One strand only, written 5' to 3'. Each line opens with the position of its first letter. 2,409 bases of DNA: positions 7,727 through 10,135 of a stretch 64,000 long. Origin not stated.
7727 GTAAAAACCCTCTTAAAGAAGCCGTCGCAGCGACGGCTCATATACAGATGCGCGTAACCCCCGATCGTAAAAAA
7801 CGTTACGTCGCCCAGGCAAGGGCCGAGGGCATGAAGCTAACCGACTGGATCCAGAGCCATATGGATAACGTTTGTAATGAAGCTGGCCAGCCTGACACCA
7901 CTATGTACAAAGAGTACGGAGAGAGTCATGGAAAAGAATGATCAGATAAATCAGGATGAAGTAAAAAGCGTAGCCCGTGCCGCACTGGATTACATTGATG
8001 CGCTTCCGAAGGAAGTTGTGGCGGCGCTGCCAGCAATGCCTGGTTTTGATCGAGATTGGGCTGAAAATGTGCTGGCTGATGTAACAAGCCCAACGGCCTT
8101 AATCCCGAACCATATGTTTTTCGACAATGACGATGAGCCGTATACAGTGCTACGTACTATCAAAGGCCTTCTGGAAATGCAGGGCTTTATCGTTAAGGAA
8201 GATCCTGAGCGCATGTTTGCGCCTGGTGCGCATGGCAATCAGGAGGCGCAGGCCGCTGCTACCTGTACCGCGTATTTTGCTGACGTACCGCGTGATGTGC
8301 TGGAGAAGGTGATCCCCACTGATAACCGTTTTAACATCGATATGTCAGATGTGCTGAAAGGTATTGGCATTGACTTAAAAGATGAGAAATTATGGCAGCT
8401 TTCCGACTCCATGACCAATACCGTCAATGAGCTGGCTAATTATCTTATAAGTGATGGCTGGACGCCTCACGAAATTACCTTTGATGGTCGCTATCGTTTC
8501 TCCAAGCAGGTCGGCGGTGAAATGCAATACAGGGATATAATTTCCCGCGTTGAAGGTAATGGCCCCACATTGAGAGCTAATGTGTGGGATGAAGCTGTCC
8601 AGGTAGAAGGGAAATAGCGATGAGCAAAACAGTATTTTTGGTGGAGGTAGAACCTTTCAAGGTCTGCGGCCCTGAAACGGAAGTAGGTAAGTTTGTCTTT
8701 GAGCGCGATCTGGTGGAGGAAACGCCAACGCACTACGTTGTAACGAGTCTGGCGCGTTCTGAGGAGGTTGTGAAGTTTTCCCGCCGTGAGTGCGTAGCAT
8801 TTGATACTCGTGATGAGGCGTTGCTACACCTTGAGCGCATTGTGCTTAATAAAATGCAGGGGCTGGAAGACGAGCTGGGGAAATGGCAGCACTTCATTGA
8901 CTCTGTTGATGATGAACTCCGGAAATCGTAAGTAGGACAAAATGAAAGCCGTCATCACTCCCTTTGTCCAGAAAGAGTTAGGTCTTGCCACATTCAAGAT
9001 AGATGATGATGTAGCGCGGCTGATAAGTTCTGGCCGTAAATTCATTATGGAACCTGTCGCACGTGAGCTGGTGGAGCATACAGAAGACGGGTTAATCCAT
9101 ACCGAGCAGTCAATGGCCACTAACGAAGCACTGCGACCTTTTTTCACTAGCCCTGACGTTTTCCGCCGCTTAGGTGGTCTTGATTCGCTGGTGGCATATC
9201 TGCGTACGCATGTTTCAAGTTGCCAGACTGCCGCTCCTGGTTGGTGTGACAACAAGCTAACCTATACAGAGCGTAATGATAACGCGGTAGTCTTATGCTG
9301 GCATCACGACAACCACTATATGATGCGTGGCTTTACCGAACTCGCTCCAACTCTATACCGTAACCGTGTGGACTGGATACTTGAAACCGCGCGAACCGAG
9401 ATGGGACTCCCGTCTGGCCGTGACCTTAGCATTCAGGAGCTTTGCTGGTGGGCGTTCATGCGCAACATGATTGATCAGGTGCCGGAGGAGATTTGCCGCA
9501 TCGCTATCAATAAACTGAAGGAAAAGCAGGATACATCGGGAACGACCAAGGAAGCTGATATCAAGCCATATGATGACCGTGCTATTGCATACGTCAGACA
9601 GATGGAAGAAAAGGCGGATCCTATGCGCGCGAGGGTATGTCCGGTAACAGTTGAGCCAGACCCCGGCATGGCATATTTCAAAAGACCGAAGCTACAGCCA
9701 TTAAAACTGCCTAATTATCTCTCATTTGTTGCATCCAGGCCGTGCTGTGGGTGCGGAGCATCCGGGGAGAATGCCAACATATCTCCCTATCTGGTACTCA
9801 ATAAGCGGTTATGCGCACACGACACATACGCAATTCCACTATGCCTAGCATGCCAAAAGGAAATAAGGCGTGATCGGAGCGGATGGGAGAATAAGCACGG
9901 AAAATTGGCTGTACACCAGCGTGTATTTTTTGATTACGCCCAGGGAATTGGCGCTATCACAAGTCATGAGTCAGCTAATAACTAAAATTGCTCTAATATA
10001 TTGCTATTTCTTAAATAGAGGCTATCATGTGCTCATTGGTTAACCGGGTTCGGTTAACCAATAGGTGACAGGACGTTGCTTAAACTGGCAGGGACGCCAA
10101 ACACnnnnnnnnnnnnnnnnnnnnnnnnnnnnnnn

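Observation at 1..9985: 10-kb island of 19 mostly small, tightly overlapping ORFs upstream of lpa (candidate anti-defence/host-takeover island)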

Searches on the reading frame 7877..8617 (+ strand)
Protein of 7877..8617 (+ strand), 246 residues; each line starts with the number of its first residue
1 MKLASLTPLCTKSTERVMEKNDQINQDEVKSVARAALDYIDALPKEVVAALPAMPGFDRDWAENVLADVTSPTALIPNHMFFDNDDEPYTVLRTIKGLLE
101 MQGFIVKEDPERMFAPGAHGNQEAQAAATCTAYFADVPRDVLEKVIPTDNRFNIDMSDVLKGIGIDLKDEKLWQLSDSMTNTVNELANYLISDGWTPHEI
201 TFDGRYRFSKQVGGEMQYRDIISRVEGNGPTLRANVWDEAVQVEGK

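Call 8: search_protein_families(library=pfam, proteins=[window:7877-8617:+], max_evalue=0.01)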
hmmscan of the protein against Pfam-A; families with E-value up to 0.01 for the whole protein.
window:7877-8617:+ (246 aa): 1 family
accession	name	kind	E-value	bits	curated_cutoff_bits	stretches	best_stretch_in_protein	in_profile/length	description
PF01601.21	CoV_S2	-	0.0094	15.1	40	0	110-186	395-471/521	Coronavirus spike glycoprotein S2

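Call 14: search_protein_families(library=phrogs, proteins=[window:7877-8617:+], max_evalue=0.001)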
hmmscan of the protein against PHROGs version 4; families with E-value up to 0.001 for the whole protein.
window:7877-8617:+ (246 aa): 1 family
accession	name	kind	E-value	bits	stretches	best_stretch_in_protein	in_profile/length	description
phrog_20152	-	unknown function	0.00016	22.6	1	70-107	89-126/131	-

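Call 17: search_protein_families(library=ncbifam, proteins=[window:7877-8617:+], max_evalue=0.01)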
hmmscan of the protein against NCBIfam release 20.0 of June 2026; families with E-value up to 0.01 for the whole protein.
window:7877-8617:+ (246 aa): 0 families

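Call 31: search_protein_families(library=padloc, proteins=[window:7928-8617:+], max_evalue=0.01)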
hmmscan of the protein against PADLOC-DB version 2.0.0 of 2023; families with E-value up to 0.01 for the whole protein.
window:7928-8617:+ (229 aa): 0 families

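Call 51: search_dna_similar(query=window:7928-8617:+, collection=plasmids, mode=protein, max_rows=20, rows=spread)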
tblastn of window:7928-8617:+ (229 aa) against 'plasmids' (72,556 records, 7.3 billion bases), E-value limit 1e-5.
Records with a match: 205; places in all: 205; records where one place covers at least 80% of the query: 0.
Best place of each record, by identity: 60-80% 36; <60% 169.
By first word of the organism name: Citrobacter 101; Klebsiella 31; Providencia 26; Enterobacter 18; Escherichia 6; Salmonella 6; Proteus 4; Leclercia 3; Pantoea 2; Moellerella 2; and 6 more.
By predicted mobility (MOB-suite, as given by PLSDB): conjugative 120; mobilizable 59; non-mobilizable 26.
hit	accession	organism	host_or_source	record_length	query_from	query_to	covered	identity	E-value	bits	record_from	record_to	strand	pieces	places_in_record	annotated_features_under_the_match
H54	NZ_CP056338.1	Citrobacter freundii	culture,Wastewater effluent sample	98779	52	106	24%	76.4%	7e-20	95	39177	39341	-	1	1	hypothetical protein | ASCH domain-containing protein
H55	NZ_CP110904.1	Citrobacter freundii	Homo sapiens,urine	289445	2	91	39%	39.3%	2e-10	67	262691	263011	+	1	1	hypothetical protein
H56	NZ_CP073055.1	Klebsiella pneumoniae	Homo sapiens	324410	2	91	39%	39.3%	2e-10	67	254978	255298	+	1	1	hypothetical protein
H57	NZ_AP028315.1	Citrobacter freundii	-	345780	2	91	39%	39.3%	2e-10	67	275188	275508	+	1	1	hypothetical protein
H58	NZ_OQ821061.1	Enterobacter asburiae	-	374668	2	91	39%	39.3%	2e-10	67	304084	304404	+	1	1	hypothetical protein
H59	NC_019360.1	Citrobacter freundii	-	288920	2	91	39%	39.3%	3e-10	67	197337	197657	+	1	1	hypothetical protein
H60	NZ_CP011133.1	Citrobacter amalonaticus Y19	single cell,Anaerobic digester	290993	7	65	26%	54.2%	4e-10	66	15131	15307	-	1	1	hypothetical protein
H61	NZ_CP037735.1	Citrobacter freundii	cell culture,hospital sink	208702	7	56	22%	58.0%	3e-9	64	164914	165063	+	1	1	hypothetical protein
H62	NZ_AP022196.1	Klebsiella sp. WP7-S18-CRE-03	-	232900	7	56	22%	58.0%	3e-9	64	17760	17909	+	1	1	hypothetical protein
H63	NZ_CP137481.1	Citrobacter portucalensis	Homo sapiens,urine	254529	7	56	22%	58.0%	3e-9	64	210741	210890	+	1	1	hypothetical protein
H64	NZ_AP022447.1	Enterobacter kobei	-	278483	7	56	22%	58.0%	3e-9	64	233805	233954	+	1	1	hypothetical protein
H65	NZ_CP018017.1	Kosakonia radicincitans DSM 16656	winter wheat,phyllosphere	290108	7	56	22%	58.0%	3e-9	64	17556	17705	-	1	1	hypothetical protein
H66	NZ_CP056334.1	Citrobacter freundii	culture,Freshwater sample from upstream ...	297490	7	56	22%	58.0%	3e-9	64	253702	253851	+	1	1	hypothetical protein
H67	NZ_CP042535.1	Citrobacter freundii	Whole organism,Shower 3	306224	7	56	22%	58.0%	3e-9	64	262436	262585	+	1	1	hypothetical protein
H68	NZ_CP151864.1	Citrobacter freundii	-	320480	7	56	22%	58.0%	3e-9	64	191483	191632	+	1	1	hypothetical protein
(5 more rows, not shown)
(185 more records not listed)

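Call 53: find_homologous_proteins(query=window:7928-8617:+, max_evalue=0.001)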
Query window:7928-8617:+ (229 aa): 87 proteins with E <= 0.001 among 678 candidates.
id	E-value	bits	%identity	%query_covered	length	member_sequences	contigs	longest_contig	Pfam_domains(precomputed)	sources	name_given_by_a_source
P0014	6.1e-151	518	100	100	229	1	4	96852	-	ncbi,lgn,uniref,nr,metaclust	ncbi:hypothetical protein EX399_10415 [Salmonella enterica]|uniref:hypothetical protein n=1 Tax=Citr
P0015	3.6e-128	444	75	100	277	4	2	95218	-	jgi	jgi:hypothetical protein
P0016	2.2e-111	389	68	100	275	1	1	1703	-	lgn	-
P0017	2.3e-92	327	90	49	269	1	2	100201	-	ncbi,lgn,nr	ncbi:TPA: hypothetical protein I9Y37_001900 [Citrobacter freundii]|nr:hypothetical protein [Citrobac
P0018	4.5e-41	159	71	49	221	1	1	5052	-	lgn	-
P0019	9.0e-40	155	38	100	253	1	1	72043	-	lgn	-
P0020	1.8e-38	151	44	72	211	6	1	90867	-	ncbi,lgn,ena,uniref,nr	ncbi:hypothetical protein OGW16_00320 [Citrobacter sp. Ce104]|uniref:hypothetical protein n=1 Tax=Ci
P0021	1.3e-31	128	38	72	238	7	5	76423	-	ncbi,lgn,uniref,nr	ncbi:hypothetical protein R4R92_004483 [Citrobacter freundii]|uniref:hypothetical protein n=1 Tax=Ci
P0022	6.4e-19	87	43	58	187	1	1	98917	-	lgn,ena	-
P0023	1.9e-18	85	86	18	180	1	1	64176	-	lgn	-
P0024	5.9e-18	83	80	19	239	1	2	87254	-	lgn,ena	-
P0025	3.5e-17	81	66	26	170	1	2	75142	-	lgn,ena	-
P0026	4.8e-17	80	90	17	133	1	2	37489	-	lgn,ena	-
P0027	9.0e-17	80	65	26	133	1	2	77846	-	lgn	-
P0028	2.5e-15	75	92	16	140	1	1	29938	-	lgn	-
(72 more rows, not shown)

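Call 69: predict_structure(alignment_id=A1)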
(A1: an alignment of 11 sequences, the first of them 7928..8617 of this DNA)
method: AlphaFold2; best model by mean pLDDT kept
length: 229 residues; sequences in the alignment: 11
mean_pLDDT: 55.7   pTM: 0.36
mean pLDDT of the five models: 55.7, 55.3, 53.8, 50.7, 48.5
residues with pLDDT >= 90: 0; 70-90: 57; 50-70: 85; < 50: 87
segments of 3 or more residues with pLDDT < 50: 1-6, 52-71, 81-91, 93-134, 227-229
pLDDT, mean of each block of 10 residues (from residue 1): 44 68 68 55 68 34 37 51 43 43 35 29 28 49 52 67 77 81 74 81 74 63 62
secondary structure, 60 per line:
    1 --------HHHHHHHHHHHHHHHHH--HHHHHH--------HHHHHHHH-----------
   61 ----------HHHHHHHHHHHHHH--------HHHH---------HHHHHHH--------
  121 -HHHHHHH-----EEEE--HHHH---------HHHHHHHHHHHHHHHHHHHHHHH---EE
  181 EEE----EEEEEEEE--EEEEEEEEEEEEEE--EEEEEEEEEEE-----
elements in order: H9-25 H28-33 H42-49 H71-84 H93-96 H106-112 H122-128 E134-137 H140-143 H153-175 E179-183 E188-195 E198-211 E214-224

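Call 79: fold_search(model_id=the predicted structure, library=pdb)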
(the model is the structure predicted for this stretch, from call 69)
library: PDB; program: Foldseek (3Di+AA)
matches with E <= 10: 612; with E <= 0.001: 0
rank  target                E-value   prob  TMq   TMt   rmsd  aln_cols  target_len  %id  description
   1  9v6e_A                5.7e-02  0.25  0.18  0.05  18.2       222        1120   12  Cryo-EM structure of human full length KICSTOR complex (state 1) (released 2025-11-12)
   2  5wi2_B                8.2e-02  0.72  0.18  0.32   6.5        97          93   10  Crystal structure of the KA1 domain from human Chk1 (released 2017-10-04)
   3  9v86_A                9.9e-02  0.18  0.18  0.07  18.5       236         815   12  Cryo-EM structure of KICSTOR CCC complex (state 3) (released 2025-11-12)
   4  5wi2_A                1.5e-01  0.63  0.18  0.33   6.5        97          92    9  Crystal structure of the KA1 domain from human Chk1 (released 2017-10-04)
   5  8znj_B                2.3e-01  0.38  0.15  0.15   4.6        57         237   16  Cryo-EM structure of a short prokaryotic Argonaute system from archaeon Suldolobus islandicus (released 2025-02-19)
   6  2yh6_A                2.6e-01  0.25  0.13  0.24   7.1        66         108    9  Structure of the N-terminal domain of BamC from E. coli (released 2011-05-25)
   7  8bik_A                3.4e-01  0.20  0.21  0.12  20.4       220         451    7  Crystal structure of human AMPK heterotrimer in complex with allosteric activator C455 (released 2024-05-15)
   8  7lhd_FD               3.6e-01  0.38  0.14  0.24  14.7        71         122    6  The complete model of phage Qbeta virion (released 2022-01-26)
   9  4rew_A                3.6e-01  0.23  0.22  0.13  16.3       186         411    4  Crystal structure of the non-phosphorylated human alpha1 beta2 gamma1 holo-AMPK complex (released 2014-12-10)
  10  2ehb_D                3.8e-01  0.23  0.19  0.28  14.2       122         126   11  The structure of the C-terminal domain of the protein kinase AtSOS2 bound to the calcium sensor AtSOS3 (released 2007-09-25)
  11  6yfe_AB               3.8e-01  0.13  0.11  0.17   9.3        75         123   13  Virus-like particle of Beihai levi-like virus 19 (released 2020-09-02)
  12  8ow1_P                4.0e-01  0.66  0.26  0.24   6.0       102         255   12  Cryo-EM structure of the yeast Inner kinetochore bound to a CENP-A nucleosome. (released 2023-08-09)
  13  3p0l_C                4.3e-01  0.44  0.13  0.14  11.0        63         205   21  Human steroidogenic acute regulatory protein (released 2010-11-24)
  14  7p2p_C                5.1e-01  0.07  0.13  0.16  22.6       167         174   11  Human Signal Peptidase Complex Paralog A (SPC-A) (released 2021-10-06)
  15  6c9f_A                5.5e-01  0.87  0.23  0.15   3.7        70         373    6  AMP-activated protein kinase bound to pharmacological activator R734 (released 2018-11-28)
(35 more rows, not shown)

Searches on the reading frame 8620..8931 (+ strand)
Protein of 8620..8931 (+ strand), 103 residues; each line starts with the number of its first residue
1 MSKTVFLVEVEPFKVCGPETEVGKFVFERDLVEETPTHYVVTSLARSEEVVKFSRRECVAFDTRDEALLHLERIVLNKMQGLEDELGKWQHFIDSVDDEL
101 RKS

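Call 8: search_protein_families(library=pfam, proteins=[window:8620-8931:+], max_evalue=0.01)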
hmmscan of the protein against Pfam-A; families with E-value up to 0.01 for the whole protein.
window:8620-8931:+ (103 aa): 0 families

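Call 14: search_protein_families(library=phrogs, proteins=[window:8620-8931:+], max_evalue=0.001)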
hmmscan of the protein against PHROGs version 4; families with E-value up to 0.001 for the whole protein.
window:8620-8931:+ (103 aa): 1 family
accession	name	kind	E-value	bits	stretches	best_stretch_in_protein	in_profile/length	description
phrog_22900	-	unknown function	1.3e-24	87.6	1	3-102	9-108/109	-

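Call 17: search_protein_families(library=ncbifam, proteins=[window:8620-8931:+], max_evalue=0.01)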
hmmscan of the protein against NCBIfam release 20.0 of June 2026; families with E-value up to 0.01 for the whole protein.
window:8620-8931:+ (103 aa): 0 families

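Call 31: search_protein_families(library=padloc, proteins=[window:8620-8931:+], max_evalue=0.01)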
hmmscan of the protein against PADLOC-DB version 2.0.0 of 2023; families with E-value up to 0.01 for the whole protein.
window:8620-8931:+ (103 aa): 0 families

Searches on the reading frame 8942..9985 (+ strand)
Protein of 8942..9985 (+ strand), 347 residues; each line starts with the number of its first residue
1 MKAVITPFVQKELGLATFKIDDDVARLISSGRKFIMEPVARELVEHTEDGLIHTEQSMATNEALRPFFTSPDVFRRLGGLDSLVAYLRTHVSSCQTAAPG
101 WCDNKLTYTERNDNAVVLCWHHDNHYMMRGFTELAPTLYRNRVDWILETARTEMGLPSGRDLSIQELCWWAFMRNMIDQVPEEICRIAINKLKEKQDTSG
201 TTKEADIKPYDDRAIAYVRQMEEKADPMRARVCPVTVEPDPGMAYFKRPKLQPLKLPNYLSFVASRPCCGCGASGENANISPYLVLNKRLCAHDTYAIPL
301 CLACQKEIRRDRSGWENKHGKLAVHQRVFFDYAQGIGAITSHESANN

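Call 8: search_protein_families(library=pfam, proteins=[window:8942-9985:+], max_evalue=0.01)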
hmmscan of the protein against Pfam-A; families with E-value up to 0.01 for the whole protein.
window:8942-9985:+ (347 aa): 1 family
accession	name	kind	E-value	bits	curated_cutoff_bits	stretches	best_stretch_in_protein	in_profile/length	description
PF06147.18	DUF968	-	2.6e-44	151.7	27.8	1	161-337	1-171/171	Protein of unknown function (DUF968)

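Call 14: search_protein_families(library=phrogs, proteins=[window:8942-9985:+], max_evalue=0.001)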
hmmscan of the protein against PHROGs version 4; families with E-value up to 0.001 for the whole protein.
window:8942-9985:+ (347 aa): 2 families
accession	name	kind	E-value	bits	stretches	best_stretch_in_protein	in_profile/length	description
phrog_96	-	DNA, RNA and nucleotide metabolism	1e-109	367.9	1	1-340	1-334/334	HNH endonuclease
phrog_11007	-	unknown function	1.9e-39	135.6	1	2-128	2-126/134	-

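Call 17: search_protein_families(library=ncbifam, proteins=[window:8942-9985:+], max_evalue=0.01)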
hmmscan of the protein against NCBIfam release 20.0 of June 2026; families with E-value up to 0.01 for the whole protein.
window:8942-9985:+ (347 aa): 0 families

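Call 31: search_protein_families(library=padloc, proteins=[window:8942-9985:+], max_evalue=0.01)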
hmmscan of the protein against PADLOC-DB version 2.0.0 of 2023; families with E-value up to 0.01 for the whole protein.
window:8942-9985:+ (347 aa): 0 families

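Call 63: find_related_loci(query=window:8942-9985:+, collection=genome_contigs, flank=10000)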
Query window:8942-9985:+ (347 aa) in genome_contigs; peptide patterns used: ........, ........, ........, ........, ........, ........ (x = any residue, [..] = any of these).
27 stretches matched a pattern, but none encodes a relative of the query by tblastn (E <= 1e-3).

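Call 65: find_related_loci(query=A2, collection=genome_contigs, flank=10000)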
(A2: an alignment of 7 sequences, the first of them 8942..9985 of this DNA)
Query A2 (347 aa) in genome_contigs; peptide patterns used: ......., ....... (x = any residue, [..] = any of these).
77 stretches matched a pattern; 11 encode a relative of the query (tblastn E <= 1e-3); 11 distinct loci.
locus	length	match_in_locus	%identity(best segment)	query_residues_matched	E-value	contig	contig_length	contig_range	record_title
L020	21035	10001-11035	66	1-345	1e-160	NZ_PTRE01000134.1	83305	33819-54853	Escherichia sp. MOD1-EC7003 MOD1-EC7003_134_length_83305_cov_41, whole genome shotgun sequence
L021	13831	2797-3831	67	1-345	1e-160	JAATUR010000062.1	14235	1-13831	Escherichia coli strain SCPM-O-B-8794 62length=14235, whole genome shotgun sequence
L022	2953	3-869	66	57-345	3e-136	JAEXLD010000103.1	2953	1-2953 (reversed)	MAG: Bacillota bacterium isolate OH_HBlB_263 k127_1082109, whole genome shotgun sequence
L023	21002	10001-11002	37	1-347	1e-75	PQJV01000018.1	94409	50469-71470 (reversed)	Candidatus Pantoea alvi isolate PSNIH6 NODE_18, whole genome shotgun sequence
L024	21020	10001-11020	28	1-339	2e-46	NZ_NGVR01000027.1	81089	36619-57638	Proteus columbae strain 08MAS2615 scaffold12, whole genome shotgun sequence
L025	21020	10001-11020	28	1-339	1e-45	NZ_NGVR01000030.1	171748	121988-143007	Proteus columbae strain 08MAS2615 scaffold11, whole genome shotgun sequence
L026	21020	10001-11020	27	1-339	1e-44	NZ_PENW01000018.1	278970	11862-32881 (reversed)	Proteus cibi strain FJ2001126-3 scaffold1, whole genome shotgun sequence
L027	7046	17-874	29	55-339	6e-38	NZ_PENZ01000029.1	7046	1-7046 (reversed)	Proteus faecis strain TJ1636 C1143, whole genome shotgun sequence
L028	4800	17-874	28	55-339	6e-38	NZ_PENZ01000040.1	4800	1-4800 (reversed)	Proteus faecis strain TJ1636 C1139, whole genome shotgun sequence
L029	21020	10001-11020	27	1-339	1e-43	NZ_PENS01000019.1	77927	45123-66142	Proteus terrae strain LMG 28659 Scaffold18_1, whole genome shotgun sequence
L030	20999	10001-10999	26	4-339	1e-34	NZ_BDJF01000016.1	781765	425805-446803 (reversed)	Vibrio injensis strain M12-1144, whole genome shotgun sequence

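Call 66: find_related_loci(query=A2, collection=viral_contigs, flank=10000)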
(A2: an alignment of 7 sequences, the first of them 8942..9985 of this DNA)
Query A2 (347 aa) in viral_contigs; peptide patterns used: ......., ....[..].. (x = any residue, [..] = any of these).
203 stretches matched a pattern; 141 encode a relative of the query (tblastn E <= 1e-3); the best 80 are kept; 80 distinct loci.
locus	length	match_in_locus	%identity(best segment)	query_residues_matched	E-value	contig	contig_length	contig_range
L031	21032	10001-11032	76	1-344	0e+0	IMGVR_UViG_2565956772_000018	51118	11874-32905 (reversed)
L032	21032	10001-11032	76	1-344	0e+0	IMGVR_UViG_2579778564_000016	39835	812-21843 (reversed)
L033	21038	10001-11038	74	1-346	0e+0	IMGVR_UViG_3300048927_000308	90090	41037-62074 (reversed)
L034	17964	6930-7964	68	1-345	2e-170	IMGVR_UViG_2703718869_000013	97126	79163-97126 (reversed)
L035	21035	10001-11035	67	1-345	2e-169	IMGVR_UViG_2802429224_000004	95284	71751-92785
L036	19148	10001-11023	68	1-344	6e-168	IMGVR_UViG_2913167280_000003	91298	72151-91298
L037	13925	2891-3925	68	1-345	2e-162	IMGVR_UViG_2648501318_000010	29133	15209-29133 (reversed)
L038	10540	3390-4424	68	1-345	3e-162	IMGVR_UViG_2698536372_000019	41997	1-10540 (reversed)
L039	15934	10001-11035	68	1-345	2e-162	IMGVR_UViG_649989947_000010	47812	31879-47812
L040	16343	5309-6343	68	1-345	3e-162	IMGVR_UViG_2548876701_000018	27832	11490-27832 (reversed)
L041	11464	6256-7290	68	1-345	4e-162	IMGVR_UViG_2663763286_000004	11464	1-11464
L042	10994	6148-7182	68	1-345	3e-162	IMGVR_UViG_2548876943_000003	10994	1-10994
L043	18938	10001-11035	68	1-345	3e-162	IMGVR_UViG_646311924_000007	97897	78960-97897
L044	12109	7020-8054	68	1-345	9e-162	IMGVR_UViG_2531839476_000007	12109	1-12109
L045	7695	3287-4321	68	1-345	2e-161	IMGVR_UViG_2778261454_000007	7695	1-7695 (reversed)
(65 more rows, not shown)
